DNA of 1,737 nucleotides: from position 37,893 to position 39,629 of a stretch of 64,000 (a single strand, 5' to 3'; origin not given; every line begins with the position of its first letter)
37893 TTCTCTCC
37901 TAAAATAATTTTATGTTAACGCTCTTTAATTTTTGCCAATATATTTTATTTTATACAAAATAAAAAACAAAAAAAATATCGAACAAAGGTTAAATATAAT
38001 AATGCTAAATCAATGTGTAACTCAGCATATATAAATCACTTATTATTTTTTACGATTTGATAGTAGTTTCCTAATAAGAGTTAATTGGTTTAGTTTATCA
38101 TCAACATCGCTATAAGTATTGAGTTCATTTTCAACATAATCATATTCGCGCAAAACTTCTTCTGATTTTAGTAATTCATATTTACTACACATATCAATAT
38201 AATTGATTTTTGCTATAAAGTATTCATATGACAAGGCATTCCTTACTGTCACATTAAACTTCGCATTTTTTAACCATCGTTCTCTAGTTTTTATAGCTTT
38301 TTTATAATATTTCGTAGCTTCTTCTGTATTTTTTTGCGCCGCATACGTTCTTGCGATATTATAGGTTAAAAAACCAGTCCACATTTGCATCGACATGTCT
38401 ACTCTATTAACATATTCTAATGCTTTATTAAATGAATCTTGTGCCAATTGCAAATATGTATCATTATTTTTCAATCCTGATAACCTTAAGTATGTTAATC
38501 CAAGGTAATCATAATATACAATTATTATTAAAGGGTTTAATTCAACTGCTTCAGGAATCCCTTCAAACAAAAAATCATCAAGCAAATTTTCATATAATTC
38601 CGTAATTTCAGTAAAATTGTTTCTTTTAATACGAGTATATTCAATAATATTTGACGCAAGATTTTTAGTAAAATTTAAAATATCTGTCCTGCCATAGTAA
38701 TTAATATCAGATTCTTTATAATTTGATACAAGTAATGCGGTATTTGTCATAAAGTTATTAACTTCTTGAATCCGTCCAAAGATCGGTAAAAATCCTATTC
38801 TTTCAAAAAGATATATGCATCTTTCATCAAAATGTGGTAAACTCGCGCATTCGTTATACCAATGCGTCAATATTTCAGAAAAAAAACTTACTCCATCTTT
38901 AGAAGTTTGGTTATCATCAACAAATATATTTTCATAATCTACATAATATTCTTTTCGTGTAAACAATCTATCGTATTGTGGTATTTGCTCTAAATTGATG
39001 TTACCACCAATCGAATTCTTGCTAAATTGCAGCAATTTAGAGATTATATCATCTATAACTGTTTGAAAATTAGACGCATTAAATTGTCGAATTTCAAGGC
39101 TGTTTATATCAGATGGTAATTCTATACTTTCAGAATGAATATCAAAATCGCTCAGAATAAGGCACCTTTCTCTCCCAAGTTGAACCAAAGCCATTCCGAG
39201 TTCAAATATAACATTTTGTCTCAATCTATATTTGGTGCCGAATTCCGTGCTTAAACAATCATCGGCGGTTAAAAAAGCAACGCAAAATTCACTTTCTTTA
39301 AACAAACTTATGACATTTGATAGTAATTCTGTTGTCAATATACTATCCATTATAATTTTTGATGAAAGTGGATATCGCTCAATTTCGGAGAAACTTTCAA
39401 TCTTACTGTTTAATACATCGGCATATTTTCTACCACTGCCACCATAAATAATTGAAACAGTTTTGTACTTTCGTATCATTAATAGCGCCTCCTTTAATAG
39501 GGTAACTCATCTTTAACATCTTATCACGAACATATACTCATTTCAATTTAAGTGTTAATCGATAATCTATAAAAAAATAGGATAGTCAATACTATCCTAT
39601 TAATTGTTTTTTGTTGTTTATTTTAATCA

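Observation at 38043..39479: Stand-alone TIR-like (PF10137/CAP12-type) plus TPR protein inserted between lysS and a Clp ATPase gene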

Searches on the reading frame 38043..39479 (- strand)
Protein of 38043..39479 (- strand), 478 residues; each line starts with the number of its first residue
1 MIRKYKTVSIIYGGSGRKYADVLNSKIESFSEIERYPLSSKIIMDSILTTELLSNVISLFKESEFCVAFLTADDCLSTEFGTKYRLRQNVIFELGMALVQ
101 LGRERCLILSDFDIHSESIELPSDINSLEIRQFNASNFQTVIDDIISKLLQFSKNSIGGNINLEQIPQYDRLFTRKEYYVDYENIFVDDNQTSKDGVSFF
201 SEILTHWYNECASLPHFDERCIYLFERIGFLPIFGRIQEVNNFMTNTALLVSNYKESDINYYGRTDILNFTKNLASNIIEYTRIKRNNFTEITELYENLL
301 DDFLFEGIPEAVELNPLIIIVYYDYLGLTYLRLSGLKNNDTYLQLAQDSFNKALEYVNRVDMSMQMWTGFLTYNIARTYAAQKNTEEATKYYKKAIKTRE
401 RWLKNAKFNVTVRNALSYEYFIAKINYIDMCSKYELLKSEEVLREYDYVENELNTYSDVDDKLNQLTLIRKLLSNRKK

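Call 3: search_protein_families(library=pfam, proteins=[window:38043-39479:-], max_evalue=1)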
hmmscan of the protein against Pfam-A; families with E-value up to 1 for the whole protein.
window:38043-39479:- (478 aa): 13 families
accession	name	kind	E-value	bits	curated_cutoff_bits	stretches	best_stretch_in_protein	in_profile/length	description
PF10137.14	CAP12-PCTIR_TIR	-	1.1e-13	51.6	24.7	1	50-130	39-114/119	CAP12/Pycsar effector protein, TIR domain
PF13424.12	TPR_12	-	9.4e-06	26.2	30.1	1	343-400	19-76/77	Tetratricopeptide repeat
PF13374.12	TPR_10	-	1.3e-05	25.5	27.5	1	374-401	7-34/42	Tetratricopeptide repeat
PF13181.12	TPR_8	-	1.3e-05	25.4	25.7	1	373-398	5-30/34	Tetratricopeptide repeat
PF00515.34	TPR_1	-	0.00011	22.3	27.8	1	373-397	5-29/34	Tetratricopeptide repeat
PF17874.7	TPR_MalT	-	0.0007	19.4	45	1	328-407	81-160/336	MalT-like TPR region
PF07719.23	TPR_2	-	0.0019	18.6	27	1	373-397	5-29/34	Tetratricopeptide repeat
PF13176.12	TPR_7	-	0.0047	17.4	27.9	1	373-398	3-28/36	Tetratricopeptide repeat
PF13174.12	TPR_6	-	0.026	15.6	26.3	1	373-397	4-28/33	Tetratricopeptide repeat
PF23817.1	DUF7188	-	0.046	14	27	1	341-393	101-152/187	Family of unknown function (DUF7188)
PF09986.15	DUF2225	-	0.081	13.1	21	1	343-427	93-176/214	Uncharacterized protein conserved in bacteria (DUF2225)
PF05147.19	LANC_like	-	0.13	11.2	23.2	1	327-446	15-130/350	Lanthionine synthetase C-like protein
PF13428.12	TPR_14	-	0.24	12.7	23.5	0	374-398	6-30/44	Tetratricopeptide repeat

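Call 4: search_protein_families(library=padloc, proteins=[window:38043-39479:-], max_evalue=1)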
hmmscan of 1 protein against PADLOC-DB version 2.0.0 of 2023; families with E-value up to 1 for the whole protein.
window:38043-39479:- (478 aa): 9 families
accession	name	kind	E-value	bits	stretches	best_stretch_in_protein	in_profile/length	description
PDLC05006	PDC-S35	-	1e-13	49.2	1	58-134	129-205/231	-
PDLC05003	PDC-S35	-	4.4e-13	47.3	1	51-149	132-228/245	-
PDLC00731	Effector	-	6e-13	46.4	1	53-137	198-279/306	TIR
PDLC05005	PDC-S35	-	3.8e-12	44.5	1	62-134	168-237/264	-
PDLC00732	Effector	-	8e-12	42.7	1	60-151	201-292/301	TIR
PDLC00729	Effector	-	1.5e-11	42.3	1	52-149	46-141/310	TIR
PDLC05004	PDC-S35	-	7.4e-10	36.9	1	64-135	171-240/265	-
PDLC05007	PDC-S35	-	8.5e-10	36.7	1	62-126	183-244/278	-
PDLC02371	PycTIR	-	5.4e-08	30.5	1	57-134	198-261/288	-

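Call 5: search_protein_families(library=ncbifam, proteins=[window:38043-39479:-], max_evalue=1)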
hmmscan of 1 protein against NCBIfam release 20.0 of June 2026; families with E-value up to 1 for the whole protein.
window:38043-39479:- (478 aa): 3 families
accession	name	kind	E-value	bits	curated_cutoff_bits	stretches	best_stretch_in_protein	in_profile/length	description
NF050171.1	CDNTAsCap12CFB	equivalog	1e-08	34.8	450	1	51-162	45-150/305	CBASS system CD-NTase-associated NAD(+) hydrolase Cap12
NF050172.1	CDNTAsCap12CFB2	equivalog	3.2e-07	29.9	450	1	51-164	46-155/312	CBASS system CD-NTase-associated NAD(+) hydrolase Cap12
NF047558.1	TPR_END_plus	domain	1.2e-05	25.2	32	1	373-407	3-37/56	TPR end-of-group domain-containing protein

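Call 8: find_homologous_proteins(query=window:38043-39479:-)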
Query window:38043-39479:- (478 aa): 168 proteins with E <= 0.001 among 7929 candidates; the best 120 are listed.
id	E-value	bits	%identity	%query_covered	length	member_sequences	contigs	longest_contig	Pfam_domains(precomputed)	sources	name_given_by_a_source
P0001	0.0e+0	1025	97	100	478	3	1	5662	PF13424.13,PF10137.15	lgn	-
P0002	2.5e-178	612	58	100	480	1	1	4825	PF10137.15,PF13374.13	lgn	-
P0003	1.0e-175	603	58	100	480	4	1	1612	PF10137.15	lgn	-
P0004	2.1e-175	602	57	100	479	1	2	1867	PF10137.15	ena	-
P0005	4.3e-175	601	57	100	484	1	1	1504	PF13424.13,PF10137.15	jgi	-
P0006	1.3e-174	600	56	100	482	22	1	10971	PF10137.15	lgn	-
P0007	1.5e-174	600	57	100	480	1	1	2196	PF10137.15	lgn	-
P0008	2.2e-174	599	57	100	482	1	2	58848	PF00515.35,PF13181.13,PF10137.15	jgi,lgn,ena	-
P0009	1.4e-173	596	56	100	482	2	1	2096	PF10137.15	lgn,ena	-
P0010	2.7e-173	595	56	100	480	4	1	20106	PF10137.15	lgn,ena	-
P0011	5.4e-173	594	56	100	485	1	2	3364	PF13424.13,PF13181.13,PF10137.15,PF13374.13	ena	-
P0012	3.3e-172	592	56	100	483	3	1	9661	PF00515.35,PF13424.13,PF13181.13,PF10137.15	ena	-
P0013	4.3e-171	588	55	100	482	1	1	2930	PF10137.15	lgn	-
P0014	2.2e-170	586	56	100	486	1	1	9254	PF17874.8,PF10137.15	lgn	-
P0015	4.6e-170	585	55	100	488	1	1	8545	PF17874.8,PF00515.35,PF13181.13,PF10137.15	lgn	-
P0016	8.3e-170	584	55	100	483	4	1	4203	PF17874.8,PF00515.35,PF13424.13,PF13181.13,PF10137.15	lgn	-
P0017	1.7e-169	583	56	100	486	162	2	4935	PF10137.15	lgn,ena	-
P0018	3.0e-168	579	56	100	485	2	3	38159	PF17874.8,PF00515.35,PF10137.15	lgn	-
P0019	5.0e-168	578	56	100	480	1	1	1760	PF17874.8,PF10137.15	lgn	-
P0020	3.1e-167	575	55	100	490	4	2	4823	PF00515.35,PF13424.13,PF13181.13,PF10137.15,PF07719.24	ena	-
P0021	2.2e-166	573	54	100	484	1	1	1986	PF10137.15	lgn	-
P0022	2.0e-165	569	52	100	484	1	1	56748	PF13181.13,PF10137.15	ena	-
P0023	8.8e-165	567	55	100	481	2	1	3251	PF17874.8,PF13424.13,PF13181.13,PF10137.15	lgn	-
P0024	2.6e-163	562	54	100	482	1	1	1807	PF13424.13,PF10137.15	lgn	-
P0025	4.8e-163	562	54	100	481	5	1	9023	PF00515.35,PF13424.13,PF13181.13,PF10137.15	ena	-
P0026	1.2e-162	560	54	100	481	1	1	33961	PF13181.13,PF10137.15,PF07719.24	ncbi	-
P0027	3.5e-161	555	53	100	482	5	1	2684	PF10137.15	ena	-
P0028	6.4e-161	555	53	100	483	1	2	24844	PF13181.13,PF10137.15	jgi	-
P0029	1.5e-160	553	54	100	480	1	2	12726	PF13176.13,PF10137.15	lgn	-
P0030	1.9e-160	553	54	100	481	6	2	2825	PF10137.15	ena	-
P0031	2.6e-160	553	54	100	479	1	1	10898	PF10137.15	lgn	-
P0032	6.6e-159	548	53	100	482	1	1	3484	PF10137.15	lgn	-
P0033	8.1e-159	548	52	100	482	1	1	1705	PF13424.13,PF10137.15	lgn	-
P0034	1.5e-158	547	54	100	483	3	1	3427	PF10137.15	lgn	-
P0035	3.4e-158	546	52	100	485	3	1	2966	PF13424.13,PF13181.13,PF10137.15,PF07719.24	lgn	-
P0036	6.5e-158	545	52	100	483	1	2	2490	PF10137.15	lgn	-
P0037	4.3e-157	542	52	100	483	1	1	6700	PF10137.15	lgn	-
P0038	9.1e-157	541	53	100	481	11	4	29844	PF10137.15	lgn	-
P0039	1.8e-156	540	51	100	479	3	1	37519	PF10137.15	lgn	-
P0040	3.0e-156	539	52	100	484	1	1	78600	PF13424.13,PF10137.15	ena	-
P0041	2.3e-155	536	55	100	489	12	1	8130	PF17874.8,PF13181.13,PF10137.15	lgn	-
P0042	3.8e-155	536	50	100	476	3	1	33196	PF10137.15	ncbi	-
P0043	4.3e-154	532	52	100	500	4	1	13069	PF13424.13,PF10137.15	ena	-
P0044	4.8e-154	532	52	100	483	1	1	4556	PF13181.13,PF10137.15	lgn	-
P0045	1.7e-153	530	51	100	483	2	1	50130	PF10137.15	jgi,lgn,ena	-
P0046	1.8e-153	530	52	100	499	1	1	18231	PF10137.15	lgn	-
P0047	2.8e-153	529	52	100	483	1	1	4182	PF10137.15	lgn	-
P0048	6.0e-153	528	51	99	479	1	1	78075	PF17874.8,PF00515.35,PF13424.13,PF13181.13,PF10137.15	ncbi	-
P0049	1.0e-152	528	52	100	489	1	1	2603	PF10137.15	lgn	-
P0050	2.6e-152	526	52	100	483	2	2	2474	PF13424.13,PF13181.13,PF10137.15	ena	-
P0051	2.6e-152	526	51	100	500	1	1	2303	PF13424.13,PF10137.15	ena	-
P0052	2.9e-151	523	50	100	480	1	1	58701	PF10137.15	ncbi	-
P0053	4.7e-150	519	51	100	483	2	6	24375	PF10137.15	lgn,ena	-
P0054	4.8e-149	515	51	100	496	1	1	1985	PF13424.13,PF10137.15,PF07719.24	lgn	-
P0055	7.4e-149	515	50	100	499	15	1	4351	PF17874.8,PF10137.15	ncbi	-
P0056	1.8e-146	507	50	100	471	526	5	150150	PF10137.15,PF13374.13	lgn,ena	-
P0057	7.7e-146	505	50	100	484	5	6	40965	PF00515.35,PF13424.13,PF13181.13,PF10137.15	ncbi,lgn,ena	-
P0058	7.4e-145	502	51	100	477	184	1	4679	PF13424.13,PF10137.15,PF07719.24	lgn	-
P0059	7.4e-145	502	49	100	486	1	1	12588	PF13424.13,PF13181.13,PF10137.15,PF07719.24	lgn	-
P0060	2.1e-144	500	48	100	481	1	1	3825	PF10137.15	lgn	-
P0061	9.5e-144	498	50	100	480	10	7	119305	PF13181.13,PF10137.15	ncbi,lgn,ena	-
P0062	6.5e-143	495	51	100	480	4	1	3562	PF13181.13,PF10137.15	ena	-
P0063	2.6e-142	493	50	95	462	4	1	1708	PF13181.13,PF10137.15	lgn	-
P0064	2.4e-141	490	48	100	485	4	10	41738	PF10137.15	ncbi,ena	-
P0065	1.4e-140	488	51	100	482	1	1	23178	PF10137.15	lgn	-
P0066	2.5e-140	487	47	100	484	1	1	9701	PF13424.13,PF10137.15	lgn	-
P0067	4.5e-140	486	49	100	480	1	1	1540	PF13424.13,PF13181.13,PF10137.15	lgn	-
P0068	3.3e-139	483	48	97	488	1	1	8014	PF13424.13,PF10137.15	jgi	jgi:tetratricopeptide (TPR) repeat protein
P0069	4.2e-138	479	50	95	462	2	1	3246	PF13181.13,PF10137.15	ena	-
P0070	3.0e-137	477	48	99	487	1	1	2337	PF10137.15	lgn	-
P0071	2.4e-134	467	48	100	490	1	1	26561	PF10137.15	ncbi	-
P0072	2.1e-127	444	45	100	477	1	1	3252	PF00515.35,PF13424.13,PF10137.15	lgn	-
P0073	8.8e-127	442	44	100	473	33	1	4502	PF10137.15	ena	-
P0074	2.6e-126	440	51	87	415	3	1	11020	PF10137.15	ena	-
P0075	5.7e-126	439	47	99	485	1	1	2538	PF10137.15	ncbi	-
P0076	1.5e-125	438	44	100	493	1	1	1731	PF10137.15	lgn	-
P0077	1.3e-119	418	44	100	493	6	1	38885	PF10137.15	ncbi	-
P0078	3.4e-118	414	44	100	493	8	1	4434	PF10137.15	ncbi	-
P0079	6.9e-118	413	43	100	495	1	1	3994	PF10137.15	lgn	-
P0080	1.8e-117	411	42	100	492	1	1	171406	PF10137.15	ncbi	-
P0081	2.2e-116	408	43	100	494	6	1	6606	PF10137.15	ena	-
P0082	7.5e-116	406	42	100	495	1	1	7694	PF10137.15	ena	-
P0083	2.2e-115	405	42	100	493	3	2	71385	PF10137.15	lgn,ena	-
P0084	4.3e-115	404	42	100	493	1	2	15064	PF10137.15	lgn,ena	-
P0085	1.2e-114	402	42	100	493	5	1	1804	PF10137.15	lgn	-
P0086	1.8e-114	401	42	100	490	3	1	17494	PF10137.15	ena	-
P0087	1.9e-114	401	42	100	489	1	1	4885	PF10137.15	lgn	-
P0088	5.8e-114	400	41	100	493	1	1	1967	PF10137.15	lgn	-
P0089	3.3e-113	397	41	100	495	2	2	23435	PF10137.15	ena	-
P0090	1.1e-112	396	41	100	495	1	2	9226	PF10137.15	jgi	-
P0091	1.2e-112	395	42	100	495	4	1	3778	PF10137.15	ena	-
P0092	4.5e-112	394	40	100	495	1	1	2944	PF10137.15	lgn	-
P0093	6.8e-112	393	41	100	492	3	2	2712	PF10137.15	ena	-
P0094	1.4e-111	392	41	100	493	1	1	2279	PF10137.15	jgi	jgi:hypothetical protein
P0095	1.6e-111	392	41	100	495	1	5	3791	PF10137.15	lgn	-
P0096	1.8e-111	392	41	100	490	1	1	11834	PF10137.15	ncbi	-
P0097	1.3e-110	389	41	99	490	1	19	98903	PF10137.15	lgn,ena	-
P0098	7.6e-110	386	42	100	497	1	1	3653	PF10137.15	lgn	-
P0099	7.7e-110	386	40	100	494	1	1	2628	PF10137.15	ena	-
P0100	9.3e-110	386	41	100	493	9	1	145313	PF10137.15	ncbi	-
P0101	1.1e-109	386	40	99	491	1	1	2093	PF10137.15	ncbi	-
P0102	1.2e-109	386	39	100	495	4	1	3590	PF10137.15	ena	-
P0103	2.1e-109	385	40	99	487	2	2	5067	PF10137.15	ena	-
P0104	2.8e-109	384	41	100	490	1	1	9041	PF10137.15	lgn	-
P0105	3.5e-109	384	40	100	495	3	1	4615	PF10137.15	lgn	-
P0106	3.6e-109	384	59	60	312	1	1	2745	PF10137.15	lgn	-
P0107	5.7e-109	383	39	100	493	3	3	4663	PF10137.15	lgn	-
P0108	7.6e-109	383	40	99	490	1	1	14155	PF10137.15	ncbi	-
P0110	2.9e-108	381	40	100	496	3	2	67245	PF10137.15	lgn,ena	-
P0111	3.5e-108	381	40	100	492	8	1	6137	PF10137.15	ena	-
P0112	4.3e-108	380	40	99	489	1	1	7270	PF10137.15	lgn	-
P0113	5.1e-108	380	41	99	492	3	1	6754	PF10137.15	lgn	-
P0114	6.4e-108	380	40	100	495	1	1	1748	PF10137.15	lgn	-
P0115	7.5e-108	380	40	100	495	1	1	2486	PF10137.15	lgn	-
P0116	7.8e-108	380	40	100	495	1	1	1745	PF10137.15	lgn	-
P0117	7.8e-108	380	39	100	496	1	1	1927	PF10137.15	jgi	jgi:hypothetical protein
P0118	1.2e-107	379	40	100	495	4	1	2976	PF10137.15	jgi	jgi:hypothetical protein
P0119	3.3e-107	378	41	99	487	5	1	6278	PF10137.15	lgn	-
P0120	6.7e-107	377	39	99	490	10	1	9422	PF10137.15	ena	-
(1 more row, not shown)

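Call 10: find_related_loci(query=A1, collection=genome_contigs, flank=8000)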
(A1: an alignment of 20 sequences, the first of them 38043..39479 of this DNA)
Query A1 (478 aa) in genome_contigs; peptide patterns used: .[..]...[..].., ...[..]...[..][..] (x = any residue, [..] = any of these).
102 stretches matched a pattern; 56 encode a relative of the query (tblastn E <= 1e-3); 55 distinct loci.
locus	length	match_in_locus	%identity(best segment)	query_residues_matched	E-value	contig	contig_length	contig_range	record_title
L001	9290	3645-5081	55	1-478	5e-178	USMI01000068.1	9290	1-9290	uncultured Clostridiales bacterium isolate UMGS1859 genome assembly, contig: NODE_3937_length_9290_cov_24.233243, whole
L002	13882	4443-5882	50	1-476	3e-143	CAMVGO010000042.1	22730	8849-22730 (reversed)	MAG TPA_asm: uncultured Clostridia bacterium isolate SRR8387719_bin.33_metaWRAP_v1.3_MAG genome assembly, contig: ERZ142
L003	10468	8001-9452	48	1-477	2e-142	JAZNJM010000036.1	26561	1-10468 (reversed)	MAG: Eubacteriales bacterium isolate T1900044680_TS20190146.MAGScoT_cleanbin_000010 SGB_1678_k141_3589043, whole genome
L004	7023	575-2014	45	1-478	2e-130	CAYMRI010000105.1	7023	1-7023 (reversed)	MAG TPA_asm: uncultured Eubacteriales bacterium isolate SRP315200_co1_690 genome assembly, contig: NODE_25784_length_702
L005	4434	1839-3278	44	1-478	2e-124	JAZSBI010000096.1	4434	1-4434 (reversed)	MAG: Acutalibacteraceae bacterium isolate T1900044928_TS20190394.MAGScoT_cleanbin_000039 SGB_3399_k141_1354418, whole ge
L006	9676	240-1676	41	1-477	3e-120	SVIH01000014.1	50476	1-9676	MAG: Clostridiales bacterium isolate SIG404 NODE_15693_length_50476_cov_3.694135, whole genome shotgun sequence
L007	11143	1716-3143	42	1-477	5e-119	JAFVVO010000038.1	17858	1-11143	MAG: Clostridia bacterium isolate RGIG5434 Sheep_Colon-4__c890851, whole genome shotgun sequence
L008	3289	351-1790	42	1-478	3e-122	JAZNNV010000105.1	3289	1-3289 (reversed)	MAG: Faecousia sp. isolate T1900044653_TS20190119.MAGScoT_cleanbin_000068 SGB_1457_k141_790315, whole genome shotgun seq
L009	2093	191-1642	40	1-473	2e-125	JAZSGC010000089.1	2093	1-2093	MAG: Candidatus Scatosoma sp. isolate T1900044579_TS20190045.MAGScoT_cleanbin_000030 SGB_550_k141_126457, whole genome s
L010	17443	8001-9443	39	1-477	1e-117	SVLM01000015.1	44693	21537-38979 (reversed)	MAG: Oscillospiraceae bacterium isolate SIG487 NODE_18664_length_44693_cov_4.368016, whole genome shotgun sequence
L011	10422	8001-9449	40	1-473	3e-115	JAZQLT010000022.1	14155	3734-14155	MAG: Candidatus Scatosoma sp. isolate T1900044608_TS20190074.MAGScoT_cleanbin_000047 SGB_772_k141_2887631, whole genome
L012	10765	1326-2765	41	1-478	3e-115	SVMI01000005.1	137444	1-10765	MAG: Oscillospiraceae bacterium isolate SIG509 NODE_2638_length_137444_cov_8.851308, whole genome shotgun sequence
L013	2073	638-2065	43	1-478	3e-121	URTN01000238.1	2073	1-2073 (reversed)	uncultured Mollicutes bacterium isolate UMGS1337 genome assembly, contig: NODE_17670_length_2073_cov_4.440040, whole gen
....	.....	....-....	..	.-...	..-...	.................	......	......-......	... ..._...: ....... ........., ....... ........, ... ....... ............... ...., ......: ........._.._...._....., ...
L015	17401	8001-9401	42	14-478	3e-113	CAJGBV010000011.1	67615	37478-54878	MAG: Clostridiaceae bacterium isolate MAG15 genome assembly, contig: k141_3959028_length_67615_cov_14.9892, whole genome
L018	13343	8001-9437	39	1-478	2e-106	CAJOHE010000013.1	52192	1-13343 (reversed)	uncultured Eubacterium sp. isolate Red_deer_4_mag_11 genome assembly, contig: scaffold_843, whole genome shotgun sequenc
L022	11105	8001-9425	29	1-477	7e-60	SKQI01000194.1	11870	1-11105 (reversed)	MAG: Wenzhouxiangella sp. isolate CSSed162cmA_42 CSSed16-2cmA-17787, whole genome shotgun sequence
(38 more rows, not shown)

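Call 12: find_encoding_contigs(protein=P0001, flank=10000, max_places=4)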
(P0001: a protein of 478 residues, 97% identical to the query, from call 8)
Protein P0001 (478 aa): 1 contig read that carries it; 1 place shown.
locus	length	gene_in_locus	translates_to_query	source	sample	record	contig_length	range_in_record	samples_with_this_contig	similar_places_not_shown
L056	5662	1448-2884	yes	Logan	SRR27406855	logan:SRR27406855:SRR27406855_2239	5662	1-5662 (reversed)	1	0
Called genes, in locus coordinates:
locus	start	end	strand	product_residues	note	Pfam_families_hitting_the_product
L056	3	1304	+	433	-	?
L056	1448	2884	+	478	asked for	PF10137:CAP12-PCTIR_TIR, PF13424:TPR_12 (weak)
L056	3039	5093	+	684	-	PF02861:Clp_N, PF05621:TniB (weak), PF13191:AAA_16, PF00004:AAA, PF17871:AAA_lid_9, PF07724:AAA_2, PF00004:AAA, PF07728:AAA_5, +10 more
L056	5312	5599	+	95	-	PF01250:Ribosomal_S6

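Call 13: find_encoding_contigs(protein=P0008, flank=10000, max_places=3)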
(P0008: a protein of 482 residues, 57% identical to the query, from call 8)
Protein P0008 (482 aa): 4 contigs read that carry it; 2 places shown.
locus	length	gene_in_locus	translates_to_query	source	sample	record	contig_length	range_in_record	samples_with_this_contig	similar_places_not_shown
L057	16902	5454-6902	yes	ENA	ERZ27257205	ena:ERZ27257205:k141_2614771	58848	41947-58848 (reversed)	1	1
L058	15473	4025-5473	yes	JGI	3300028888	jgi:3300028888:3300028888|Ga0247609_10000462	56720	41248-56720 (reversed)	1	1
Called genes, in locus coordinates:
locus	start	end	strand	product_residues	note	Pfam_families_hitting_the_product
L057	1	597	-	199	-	?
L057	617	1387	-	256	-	PF01026:TatD_DNase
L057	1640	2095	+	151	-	PF09719:C_GCAxxG_C_C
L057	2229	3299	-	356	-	PF01699:Na_Ca_ex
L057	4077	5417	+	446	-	PF10137:CAP12-PCTIR_TIR (weak)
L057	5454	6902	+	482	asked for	PF10137:CAP12-PCTIR_TIR, PF00515:TPR_1 (faint), PF13181:TPR_8 (weak)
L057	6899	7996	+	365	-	-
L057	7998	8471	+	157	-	-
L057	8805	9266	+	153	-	-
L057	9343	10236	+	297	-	-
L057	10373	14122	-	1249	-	PF13271:DUF4062, PF20720:nSTAND3 (faint), PF24883:NPHP3_N (faint)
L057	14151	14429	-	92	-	PF02026:RyR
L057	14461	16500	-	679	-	-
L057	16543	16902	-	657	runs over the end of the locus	PF00082:Peptidase_S8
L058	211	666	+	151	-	PF09719:C_GCAxxG_C_C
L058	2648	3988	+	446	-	PF10137:CAP12-PCTIR_TIR (weak)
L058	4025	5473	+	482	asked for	PF10137:CAP12-PCTIR_TIR, PF00515:TPR_1 (faint), PF13181:TPR_8 (weak)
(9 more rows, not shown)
